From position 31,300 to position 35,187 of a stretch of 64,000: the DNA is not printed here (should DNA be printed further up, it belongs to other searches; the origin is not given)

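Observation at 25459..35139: Giant 3226-aa secreted Cys-rich protein that forms the head of the T4SS-like operon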

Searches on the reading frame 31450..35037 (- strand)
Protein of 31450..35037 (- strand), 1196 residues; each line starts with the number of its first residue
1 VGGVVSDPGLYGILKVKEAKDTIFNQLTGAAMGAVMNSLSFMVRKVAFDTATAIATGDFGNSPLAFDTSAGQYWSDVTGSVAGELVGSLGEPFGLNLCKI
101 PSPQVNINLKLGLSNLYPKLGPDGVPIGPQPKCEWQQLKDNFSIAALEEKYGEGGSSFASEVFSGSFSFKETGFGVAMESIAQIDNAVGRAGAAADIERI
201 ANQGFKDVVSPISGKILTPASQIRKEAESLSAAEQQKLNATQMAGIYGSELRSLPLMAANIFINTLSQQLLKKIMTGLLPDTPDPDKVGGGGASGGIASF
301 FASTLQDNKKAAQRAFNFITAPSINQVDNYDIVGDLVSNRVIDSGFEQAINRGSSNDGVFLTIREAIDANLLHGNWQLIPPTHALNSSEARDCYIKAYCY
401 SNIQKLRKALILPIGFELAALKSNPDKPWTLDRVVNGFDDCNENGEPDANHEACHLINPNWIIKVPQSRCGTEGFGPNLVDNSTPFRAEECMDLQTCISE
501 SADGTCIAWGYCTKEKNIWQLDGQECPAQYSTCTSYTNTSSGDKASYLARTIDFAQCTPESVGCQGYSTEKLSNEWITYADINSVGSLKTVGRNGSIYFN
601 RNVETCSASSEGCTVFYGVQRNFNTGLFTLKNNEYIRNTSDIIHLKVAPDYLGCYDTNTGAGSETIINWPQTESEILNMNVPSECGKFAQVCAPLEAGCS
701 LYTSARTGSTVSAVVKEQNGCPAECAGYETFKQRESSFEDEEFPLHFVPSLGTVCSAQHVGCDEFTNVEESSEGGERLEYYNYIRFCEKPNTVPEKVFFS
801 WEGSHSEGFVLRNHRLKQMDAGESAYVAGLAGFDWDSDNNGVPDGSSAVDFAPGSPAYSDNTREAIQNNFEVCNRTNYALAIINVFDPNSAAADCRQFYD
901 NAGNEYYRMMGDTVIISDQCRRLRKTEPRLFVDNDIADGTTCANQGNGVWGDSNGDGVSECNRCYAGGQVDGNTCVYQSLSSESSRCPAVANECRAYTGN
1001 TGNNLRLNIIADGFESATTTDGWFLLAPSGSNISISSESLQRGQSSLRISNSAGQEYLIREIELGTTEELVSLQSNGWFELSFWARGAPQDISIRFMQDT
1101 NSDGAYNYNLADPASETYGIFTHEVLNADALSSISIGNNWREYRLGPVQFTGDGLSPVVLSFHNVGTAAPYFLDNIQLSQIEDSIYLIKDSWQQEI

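Call 50: find_related_loci(query=A2, collection=genome_contigs, flank=10000)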
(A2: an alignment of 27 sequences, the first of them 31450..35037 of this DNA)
Query A2 (1196 aa) in genome_contigs; peptide patterns used: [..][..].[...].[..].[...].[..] (x = any residue, [..] = any of these).
590 stretches matched a pattern; 536 encode a relative of the query (tblastn E <= 1e-3); the best 80 are kept; 80 distinct loci.
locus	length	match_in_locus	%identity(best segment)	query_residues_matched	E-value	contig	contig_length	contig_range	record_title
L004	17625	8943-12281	41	16-1193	0e+0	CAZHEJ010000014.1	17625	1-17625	MAG TPA_asm: uncultured Gammaproteobacteria bacterium isolate binchicken_co266_196 genome assembly, contig: NODE_5280_le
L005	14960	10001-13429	40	21-1194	0e+0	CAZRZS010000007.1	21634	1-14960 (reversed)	MAG TPA_asm: uncultured Gammaproteobacteria bacterium isolate binchicken_co387_82 genome assembly, contig: NODE_2305_len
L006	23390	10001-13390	40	21-1193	0e+0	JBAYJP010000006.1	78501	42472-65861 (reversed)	MAG: Candidatus Magasanikiibacteriota bacterium isolate SO_2016_GW1_59 scaffold00719_OW334_2016, whole genome shotgun se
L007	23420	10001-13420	39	2-1193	0e+0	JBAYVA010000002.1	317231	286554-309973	MAG: Candidatus Magasanikiibacteriota bacterium isolate SO_2016_LW3_49 scaffold00028_LW162_2016, whole genome shotgun se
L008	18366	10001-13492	38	14-1193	0e+0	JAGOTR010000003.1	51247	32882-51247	MAG: Candidatus Magasanikiibacteriota bacterium isolate Gw_Eff_bin_437 Gw_Eff_1004_length_51247_cov_13.647418, whole gen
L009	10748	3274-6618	38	15-1193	0e+0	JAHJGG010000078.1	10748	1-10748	MAG: Patescibacteria group bacterium isolate Modern_marine_glass_biofilm.mb.63 Modern_marine_glas.mb.63_k141_714170, who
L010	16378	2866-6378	38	5-1195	0e+0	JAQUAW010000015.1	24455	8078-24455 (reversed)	MAG: Patescibacteria group bacterium isolate STC_93 NODE_4245_length_24455_cov_3.978502_Sandtown_C, whole genome shotgun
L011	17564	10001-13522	38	7-1193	0e+0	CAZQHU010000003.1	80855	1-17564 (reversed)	MAG TPA_asm: uncultured Gammaproteobacteria bacterium isolate binchicken_co27_283 genome assembly, contig: NODE_470_leng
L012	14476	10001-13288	39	15-1196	0e+0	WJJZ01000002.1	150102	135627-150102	MAG: Candidatus Magasanikiibacteriota bacterium isolate Bin_289 k141_130372, whole genome shotgun sequence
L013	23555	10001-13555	37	13-1193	0e+0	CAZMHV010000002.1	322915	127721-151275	MAG TPA_asm: uncultured Gammaproteobacteria bacterium isolate SRP342105_co1_345 genome assembly, contig: NODE_23_length_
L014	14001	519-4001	37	18-1196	0e+0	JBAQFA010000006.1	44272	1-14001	MAG: Candidatus Magasanikiibacteriota bacterium isolate MFD12003_ilm_asm_bin64 k127_86596, whole genome shotgun sequence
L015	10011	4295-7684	39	16-1170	0e+0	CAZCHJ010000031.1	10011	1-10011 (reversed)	MAG TPA_asm: uncultured Gammaproteobacteria bacterium isolate SRP135725_co1_448 genome assembly, contig: NODE_9561_lengt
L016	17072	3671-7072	39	16-1193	0e+0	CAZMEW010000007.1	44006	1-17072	MAG TPA_asm: uncultured Gammaproteobacteria bacterium isolate SRP278252_co2_113 genome assembly, contig: NODE_1477_lengt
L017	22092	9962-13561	36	2-1196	0e+0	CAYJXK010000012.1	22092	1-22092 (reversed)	MAG TPA_asm: uncultured Gammaproteobacteria bacterium isolate ERP125453_co1_500 genome assembly, contig: NODE_2220_lengt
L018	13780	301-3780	38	18-1196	0e+0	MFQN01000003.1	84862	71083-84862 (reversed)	MAG: Candidatus Magasanikbacteria bacterium RIFCSPLOWO2_12_FULL_43_12 rifcsplowo2_12_scaffold_1069, whole genome shotgun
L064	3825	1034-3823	35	2-935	0e+0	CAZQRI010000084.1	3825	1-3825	MAG TPA_asm: uncultured Gammaproteobacteria bacterium isolate SRP298887_co1_343 genome assembly, contig: NODE_32811_leng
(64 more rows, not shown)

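Call 53: predict_structure(alignment_id=A2)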
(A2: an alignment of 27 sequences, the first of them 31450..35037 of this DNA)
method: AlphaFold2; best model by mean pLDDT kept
length: 1196 residues; sequences in the alignment: 27
mean_pLDDT: 62.3   pTM: 0.34
mean pLDDT of the five models: 62.3, 60.7, 57.8, 55.0, 53.5
residues with pLDDT >= 90: 74; 70-90: 397; 50-70: 357; < 50: 368
segments of 3 or more residues with pLDDT < 50: 1-28, 57-66, 102-127, 161-252, 254-256, 258-260, 271-328, 482-485, 512-545, 547-555, 562-564, 601-605, 658-661, 663-666, 700-747, 839-844, 1000-1002, 1066-1070, 1193-1196
pLDDT, mean of each block of 10 residues (from residue 1): 28 32 47 57 62 48 38 59 62 57 32 30 44 63 63 55 40 37 44 45 35 38 43 38 37 46 50 41 34 24 32 36 36 78 85 66 88 89 65 78 82 85 85 90 83 88 75 57 51 65 63 32 30 44 47 48 54 60 53 55 51 67 73 70 66 56 49 55 60 55 37 40 36 33 44 68 80 65 88 86 73 92 79 50 53 90 85 88 78 90 90 91 82 86 86 83 87 86 81 65 60 72 70 79 83 74 59 73 89 82 59 63 62 82 82 78 82 87 68 44
secondary structure, 60 per line:
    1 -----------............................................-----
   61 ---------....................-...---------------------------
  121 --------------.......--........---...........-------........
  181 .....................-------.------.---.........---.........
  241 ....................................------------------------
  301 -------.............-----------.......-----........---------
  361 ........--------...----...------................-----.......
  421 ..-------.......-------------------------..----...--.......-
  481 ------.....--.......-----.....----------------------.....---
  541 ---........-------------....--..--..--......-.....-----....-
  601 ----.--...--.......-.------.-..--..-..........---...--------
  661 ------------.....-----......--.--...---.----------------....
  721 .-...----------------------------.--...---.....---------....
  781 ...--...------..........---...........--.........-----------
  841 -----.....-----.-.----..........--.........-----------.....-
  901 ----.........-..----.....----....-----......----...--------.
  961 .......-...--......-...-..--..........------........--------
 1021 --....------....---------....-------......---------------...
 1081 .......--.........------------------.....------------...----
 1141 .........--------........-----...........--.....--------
elements in order (helices of 4 or more, strands of 3 or more residues): H12-55 H70-89 H135-141 H144-151 H155-165 H173-201 H220-228 H232-276 H308-320 H332-338 H344-351 H363-368 E377-379 H393-396 E397-399 H400-408 H414-422 H431-436 E468-470 E473-479 E487-491 E494-500 E506-510 E533-537 E544-548 E565-568 H579-584 H586-590 E596-599 E613-619 E637-646 H673-677 H683-688 E763-767 E777-783 E786-788 E795-804 E808-818 H821-829 H846-850 H863-872 H875-883 E895-899 E905-909 E921-925 E930-933 H939-944 E949-951 E960-964 E969-971 E974-979 H989-993 E994-998 E1005-1012 E1023-1026 E1033-1036 E1046-1049 E1057-1062 E1078-1087 E1090-1098 E1117-1121 E1134-1136 E1141-1149 E1158-1165 E1171-1181 E1184-1188

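Call 56: fold_search(model_id=the predicted structure, library=pdb)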
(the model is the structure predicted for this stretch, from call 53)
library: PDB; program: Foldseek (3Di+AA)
matches with E <= 10: 880; with E <= 0.001: 83
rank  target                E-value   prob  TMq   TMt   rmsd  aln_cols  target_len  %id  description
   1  4xup_E                1.0e-07  1.00  0.11  0.71   4.7       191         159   16  Structure of the N-terminal CBM22-1-CBM22-2 tandem domain from Paenibacillus barcinonensis Xyn10C (released 2015-06-03)
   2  4xup_C                1.3e-07  1.00  0.11  0.71   4.8       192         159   16  Structure of the N-terminal CBM22-1-CBM22-2 tandem domain from Paenibacillus barcinonensis Xyn10C (released 2015-06-03)
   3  4xuo_A                1.6e-07  1.00  0.11  0.73   4.7       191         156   16  Structure of the CBM22-1 xylan-binding domain from Paenibacillus barcinonensis Xyn10C (released 2015-06-03)
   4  6qep                  1.6e-07  1.00  0.09  0.08  21.1       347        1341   12  EngBF DARPin Fusion 4b H14 (released 2019-11-06)
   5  8a19_A                2.6e-07  1.00  0.09  0.08  21.1       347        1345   12  Structure of a leucinostatin derivative determined by host lattice display : L1E4V1 construct (released 2022-12-07)
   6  2zxq                  2.9e-07  1.00  0.09  0.09  21.1       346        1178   12  Crystal structure of endo-alpha-N-acetylgalactosaminidase from Bifidobacterium longum (EngBF) (released 2009-06-16)
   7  8a1a_A                3.8e-07  1.00  0.09  0.08  21.1       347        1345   12  Structure of a leucinostatin derivative determined by host lattice display : L1F11V1 construct (released 2022-12-07)
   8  6qfk_A                4.9e-07  1.00  0.09  0.08  21.1       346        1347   13  EngBF DARPin Fusion 4b G10 (released 2019-11-06)
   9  6qev_B                7.7e-07  1.00  0.09  0.08  21.0       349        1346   13  EngBF DARPin Fusion 4b B6 (released 2019-11-06)
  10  4xup_F                1.8e-06  1.00  0.11  0.38   4.0       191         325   16  Structure of the N-terminal CBM22-1-CBM22-2 tandem domain from Paenibacillus barcinonensis Xyn10C (released 2015-06-03)
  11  6sh9_B                1.8e-06  1.00  0.09  0.08  21.1       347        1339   12  EngBF DARPin Fusion 4b D12 (released 2019-11-06)
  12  6qfo                  1.9e-06  1.00  0.09  0.08  21.2       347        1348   12  EngBF DARPin Fusion 9b 3G124 (released 2019-11-06)
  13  4xup_D                2.0e-06  1.00  0.11  0.38   4.3       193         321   16  Structure of the N-terminal CBM22-1-CBM22-2 tandem domain from Paenibacillus barcinonensis Xyn10C (released 2015-06-03)
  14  8xmz_A                2.9e-06  1.00  0.10  0.71   3.4       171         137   15  Crystal structure of a novel porphyran-binding carbohydrate binding module (released 2024-01-17)
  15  2zew_A                3.1e-06  1.00  0.09  0.59   7.0       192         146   14  Family 16 Cabohydrate Binding Domain Module 1 (released 2008-03-04)
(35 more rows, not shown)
